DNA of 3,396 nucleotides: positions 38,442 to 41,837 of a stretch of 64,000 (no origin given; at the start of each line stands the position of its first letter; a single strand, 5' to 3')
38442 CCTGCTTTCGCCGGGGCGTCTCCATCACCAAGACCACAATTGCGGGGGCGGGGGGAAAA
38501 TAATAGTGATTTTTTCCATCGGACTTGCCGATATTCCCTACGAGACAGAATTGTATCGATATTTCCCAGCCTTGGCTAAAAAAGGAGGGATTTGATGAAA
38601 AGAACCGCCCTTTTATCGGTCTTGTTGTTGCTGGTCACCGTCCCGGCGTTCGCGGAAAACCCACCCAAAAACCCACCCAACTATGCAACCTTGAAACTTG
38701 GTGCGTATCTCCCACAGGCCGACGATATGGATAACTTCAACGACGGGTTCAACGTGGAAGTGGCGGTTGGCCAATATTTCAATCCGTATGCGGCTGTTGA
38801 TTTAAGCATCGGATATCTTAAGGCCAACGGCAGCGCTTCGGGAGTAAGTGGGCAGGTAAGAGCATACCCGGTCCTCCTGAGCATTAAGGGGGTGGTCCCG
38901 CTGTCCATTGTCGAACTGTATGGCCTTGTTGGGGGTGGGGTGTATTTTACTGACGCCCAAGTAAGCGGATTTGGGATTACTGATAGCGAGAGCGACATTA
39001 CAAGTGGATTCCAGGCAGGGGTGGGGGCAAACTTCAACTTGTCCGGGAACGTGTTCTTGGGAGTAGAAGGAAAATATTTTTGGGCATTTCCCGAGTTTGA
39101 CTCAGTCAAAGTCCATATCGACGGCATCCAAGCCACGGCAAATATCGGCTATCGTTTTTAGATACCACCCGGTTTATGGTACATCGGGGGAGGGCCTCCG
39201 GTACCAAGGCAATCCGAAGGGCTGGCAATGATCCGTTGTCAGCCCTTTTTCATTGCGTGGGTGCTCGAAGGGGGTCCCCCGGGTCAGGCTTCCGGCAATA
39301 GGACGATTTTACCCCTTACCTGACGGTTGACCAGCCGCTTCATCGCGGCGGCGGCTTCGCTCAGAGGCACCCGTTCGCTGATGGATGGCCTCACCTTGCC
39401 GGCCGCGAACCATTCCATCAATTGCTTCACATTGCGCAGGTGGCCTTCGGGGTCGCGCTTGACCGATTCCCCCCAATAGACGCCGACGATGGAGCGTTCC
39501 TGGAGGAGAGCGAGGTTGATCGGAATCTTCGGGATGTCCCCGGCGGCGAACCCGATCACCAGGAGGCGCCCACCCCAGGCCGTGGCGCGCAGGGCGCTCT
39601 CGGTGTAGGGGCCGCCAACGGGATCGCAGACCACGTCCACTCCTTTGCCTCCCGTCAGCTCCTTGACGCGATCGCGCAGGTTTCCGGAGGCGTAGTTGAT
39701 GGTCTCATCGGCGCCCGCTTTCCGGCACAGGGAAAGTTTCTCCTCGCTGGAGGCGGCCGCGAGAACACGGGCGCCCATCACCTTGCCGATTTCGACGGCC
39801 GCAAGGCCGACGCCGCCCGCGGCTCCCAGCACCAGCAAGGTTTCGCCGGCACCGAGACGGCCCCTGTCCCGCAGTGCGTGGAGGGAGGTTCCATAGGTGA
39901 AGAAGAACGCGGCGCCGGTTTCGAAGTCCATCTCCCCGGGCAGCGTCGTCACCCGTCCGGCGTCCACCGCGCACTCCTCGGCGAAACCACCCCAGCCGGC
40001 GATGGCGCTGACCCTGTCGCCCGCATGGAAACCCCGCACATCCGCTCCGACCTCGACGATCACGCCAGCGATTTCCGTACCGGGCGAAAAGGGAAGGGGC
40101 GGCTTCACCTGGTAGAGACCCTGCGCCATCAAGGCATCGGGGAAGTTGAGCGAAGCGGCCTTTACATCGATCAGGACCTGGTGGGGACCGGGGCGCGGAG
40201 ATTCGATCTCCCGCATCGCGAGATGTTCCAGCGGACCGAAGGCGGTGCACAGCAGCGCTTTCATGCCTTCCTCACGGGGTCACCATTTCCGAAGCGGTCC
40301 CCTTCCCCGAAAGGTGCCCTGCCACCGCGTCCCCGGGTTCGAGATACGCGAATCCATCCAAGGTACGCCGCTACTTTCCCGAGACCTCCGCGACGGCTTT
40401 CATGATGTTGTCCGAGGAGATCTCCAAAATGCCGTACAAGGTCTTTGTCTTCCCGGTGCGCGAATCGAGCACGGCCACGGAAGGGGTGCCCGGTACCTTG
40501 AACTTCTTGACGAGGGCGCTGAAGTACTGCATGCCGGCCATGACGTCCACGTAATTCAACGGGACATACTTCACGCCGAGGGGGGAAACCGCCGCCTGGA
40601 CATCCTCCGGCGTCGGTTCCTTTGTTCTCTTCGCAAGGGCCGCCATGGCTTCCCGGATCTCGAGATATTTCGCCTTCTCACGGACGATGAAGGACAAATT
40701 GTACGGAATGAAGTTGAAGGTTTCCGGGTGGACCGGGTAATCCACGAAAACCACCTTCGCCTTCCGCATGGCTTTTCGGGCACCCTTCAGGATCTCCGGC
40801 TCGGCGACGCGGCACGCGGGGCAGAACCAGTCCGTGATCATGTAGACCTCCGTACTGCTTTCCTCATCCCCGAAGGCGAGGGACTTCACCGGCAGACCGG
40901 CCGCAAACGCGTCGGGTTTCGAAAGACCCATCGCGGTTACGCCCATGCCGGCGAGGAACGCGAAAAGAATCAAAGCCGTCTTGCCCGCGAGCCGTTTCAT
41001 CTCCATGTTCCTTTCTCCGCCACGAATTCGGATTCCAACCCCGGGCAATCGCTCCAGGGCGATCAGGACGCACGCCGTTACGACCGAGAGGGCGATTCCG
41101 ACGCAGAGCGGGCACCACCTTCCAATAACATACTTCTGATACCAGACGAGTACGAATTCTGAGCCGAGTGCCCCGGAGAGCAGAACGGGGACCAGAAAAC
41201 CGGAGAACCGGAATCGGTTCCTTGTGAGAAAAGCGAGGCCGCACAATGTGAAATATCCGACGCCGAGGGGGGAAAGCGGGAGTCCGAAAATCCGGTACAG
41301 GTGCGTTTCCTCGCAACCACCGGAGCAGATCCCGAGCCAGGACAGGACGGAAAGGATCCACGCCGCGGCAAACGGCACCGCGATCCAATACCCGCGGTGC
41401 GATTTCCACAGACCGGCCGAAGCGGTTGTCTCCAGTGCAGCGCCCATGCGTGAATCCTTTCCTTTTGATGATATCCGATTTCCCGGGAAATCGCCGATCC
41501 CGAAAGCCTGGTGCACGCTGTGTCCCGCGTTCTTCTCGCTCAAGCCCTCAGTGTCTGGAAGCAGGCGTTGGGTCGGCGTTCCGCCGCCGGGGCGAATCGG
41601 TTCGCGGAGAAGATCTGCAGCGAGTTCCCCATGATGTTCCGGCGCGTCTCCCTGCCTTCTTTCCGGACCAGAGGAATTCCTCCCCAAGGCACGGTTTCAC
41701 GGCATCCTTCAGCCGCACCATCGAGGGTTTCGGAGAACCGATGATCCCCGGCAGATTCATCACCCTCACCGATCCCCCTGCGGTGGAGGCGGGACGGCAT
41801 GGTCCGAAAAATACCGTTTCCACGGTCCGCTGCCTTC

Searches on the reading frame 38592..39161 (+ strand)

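Call 73: search_protein_families(library=pfam, proteins=[window:38592-39161:+], max_evalue=0.001)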
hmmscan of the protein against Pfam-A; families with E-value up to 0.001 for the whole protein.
window:38592-39161:+ (189 aa): 1 family
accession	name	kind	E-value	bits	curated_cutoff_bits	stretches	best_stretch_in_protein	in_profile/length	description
PF13505.12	OMP_b-brl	-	2.3e-18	67.4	28.7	1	8-189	2-175/175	Outer membrane protein beta-barrel domain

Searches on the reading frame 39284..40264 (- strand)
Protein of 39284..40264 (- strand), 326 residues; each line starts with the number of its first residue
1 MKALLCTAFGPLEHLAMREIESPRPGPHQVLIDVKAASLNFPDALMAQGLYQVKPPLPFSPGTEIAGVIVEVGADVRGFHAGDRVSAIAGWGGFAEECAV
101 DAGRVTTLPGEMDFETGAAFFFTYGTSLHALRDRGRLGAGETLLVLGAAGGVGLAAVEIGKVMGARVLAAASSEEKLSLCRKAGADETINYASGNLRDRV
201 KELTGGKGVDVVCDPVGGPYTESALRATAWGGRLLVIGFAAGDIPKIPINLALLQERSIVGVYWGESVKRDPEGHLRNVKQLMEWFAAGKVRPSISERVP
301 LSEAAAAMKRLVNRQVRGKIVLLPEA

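Call 73: search_protein_families(library=pfam, proteins=[window:39284-40264:-], max_evalue=0.001)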
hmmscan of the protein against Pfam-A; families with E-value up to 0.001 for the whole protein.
window:39284-40264:- (326 aa): 3 families
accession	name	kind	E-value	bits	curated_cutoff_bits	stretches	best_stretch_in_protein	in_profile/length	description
PF00107.32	ADH_zinc_N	-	3.7e-31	108.2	31.8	1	151-269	1-117/129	Zinc-binding dehydrogenase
PF13602.12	ADH_zinc_N_2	-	2.2e-22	80.9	27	1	184-322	2-134/134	Zinc-binding dehydrogenase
PF08240.17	ADH_N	-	4.9e-17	62.5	23.5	1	26-109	1-103/104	Alcohol dehydrogenase GroES-like domain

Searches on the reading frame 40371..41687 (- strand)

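Call 73: search_protein_families(library=pfam, proteins=[window:40371-41687:-], max_evalue=0.001)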
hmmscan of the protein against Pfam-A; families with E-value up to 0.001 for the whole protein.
window:40371-41687:- (438 aa): 2 families
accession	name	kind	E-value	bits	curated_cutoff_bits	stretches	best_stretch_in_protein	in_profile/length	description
PF07884.19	VKOR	-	2.8e-05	24.7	27.5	1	132-208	52-132/134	Vitamin K epoxide reductase family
PF13462.12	Thioredoxin_4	-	0.0005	20.7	23.2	1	268-406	4-145/165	Thioredoxin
